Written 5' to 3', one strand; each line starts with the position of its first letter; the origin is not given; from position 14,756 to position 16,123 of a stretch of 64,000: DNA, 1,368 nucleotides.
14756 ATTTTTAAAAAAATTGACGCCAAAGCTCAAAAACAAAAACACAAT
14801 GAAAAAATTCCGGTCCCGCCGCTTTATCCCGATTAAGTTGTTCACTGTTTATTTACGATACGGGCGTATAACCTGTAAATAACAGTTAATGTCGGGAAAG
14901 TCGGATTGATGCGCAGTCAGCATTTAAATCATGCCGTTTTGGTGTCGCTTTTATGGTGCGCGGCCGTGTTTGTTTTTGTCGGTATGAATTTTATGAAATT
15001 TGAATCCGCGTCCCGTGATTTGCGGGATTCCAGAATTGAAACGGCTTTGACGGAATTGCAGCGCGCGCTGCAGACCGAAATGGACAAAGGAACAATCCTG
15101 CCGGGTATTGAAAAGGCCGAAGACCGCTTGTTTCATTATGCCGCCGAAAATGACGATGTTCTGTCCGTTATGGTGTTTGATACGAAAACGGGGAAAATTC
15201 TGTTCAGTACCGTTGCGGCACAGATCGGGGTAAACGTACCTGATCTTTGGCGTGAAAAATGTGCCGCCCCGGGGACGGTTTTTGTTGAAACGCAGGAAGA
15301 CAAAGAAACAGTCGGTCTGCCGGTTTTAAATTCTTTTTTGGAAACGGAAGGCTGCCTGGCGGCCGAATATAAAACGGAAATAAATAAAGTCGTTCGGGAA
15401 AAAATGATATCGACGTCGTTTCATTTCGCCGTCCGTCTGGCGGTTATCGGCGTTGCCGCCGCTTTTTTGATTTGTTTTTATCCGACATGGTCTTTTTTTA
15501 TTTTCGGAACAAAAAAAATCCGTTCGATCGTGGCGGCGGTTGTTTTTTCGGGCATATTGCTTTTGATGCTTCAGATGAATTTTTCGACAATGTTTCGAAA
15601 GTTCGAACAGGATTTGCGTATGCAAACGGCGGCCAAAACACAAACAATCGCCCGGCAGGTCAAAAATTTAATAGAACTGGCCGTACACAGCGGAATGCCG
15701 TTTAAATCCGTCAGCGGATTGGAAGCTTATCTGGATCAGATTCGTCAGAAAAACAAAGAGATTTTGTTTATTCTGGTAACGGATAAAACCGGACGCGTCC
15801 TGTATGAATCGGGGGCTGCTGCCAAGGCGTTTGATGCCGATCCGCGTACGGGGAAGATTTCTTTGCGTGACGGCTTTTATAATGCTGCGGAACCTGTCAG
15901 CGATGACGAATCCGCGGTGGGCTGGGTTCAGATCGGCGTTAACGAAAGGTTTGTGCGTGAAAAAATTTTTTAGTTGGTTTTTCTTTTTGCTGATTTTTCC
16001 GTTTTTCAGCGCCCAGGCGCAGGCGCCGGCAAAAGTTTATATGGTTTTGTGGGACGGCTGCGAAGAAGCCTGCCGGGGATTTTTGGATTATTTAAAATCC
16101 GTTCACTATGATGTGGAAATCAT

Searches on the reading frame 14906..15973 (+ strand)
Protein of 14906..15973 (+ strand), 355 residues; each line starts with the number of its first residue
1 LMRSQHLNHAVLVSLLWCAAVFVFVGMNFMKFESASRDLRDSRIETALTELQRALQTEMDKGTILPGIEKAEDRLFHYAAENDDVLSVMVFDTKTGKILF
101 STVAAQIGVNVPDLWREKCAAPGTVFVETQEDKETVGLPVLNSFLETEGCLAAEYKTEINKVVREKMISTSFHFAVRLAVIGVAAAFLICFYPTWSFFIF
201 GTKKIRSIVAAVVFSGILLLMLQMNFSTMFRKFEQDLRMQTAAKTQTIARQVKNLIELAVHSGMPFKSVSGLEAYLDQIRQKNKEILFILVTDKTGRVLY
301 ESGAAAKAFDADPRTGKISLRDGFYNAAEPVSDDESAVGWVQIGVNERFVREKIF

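Call 14: search_protein_families(library=pfam, proteins=[window:14906-15973:+], max_evalue=1e-7)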
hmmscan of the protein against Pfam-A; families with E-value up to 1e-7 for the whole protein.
window:14906-15973:+ (355 aa): 0 families

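Call 91: search_protein_families(library=pfam, proteins=[window:14906-15973:+], max_evalue=0.05)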
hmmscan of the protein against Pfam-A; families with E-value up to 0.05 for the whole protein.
window:14906-15973:+ (355 aa): 3 families
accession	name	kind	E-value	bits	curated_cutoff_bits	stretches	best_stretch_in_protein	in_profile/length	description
PF17203.10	sCache_3_2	-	8.7e-05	23.1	28.4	1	230-354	3-135/140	Single cache domain 3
PF10144.15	SMP_2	-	0.0005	20.2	28.9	1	204-348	7-148/159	Bacterial virulence factor haemolysin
PF15957.10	Comm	-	0.012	16.2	27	0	207-285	9-89/110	Commissureless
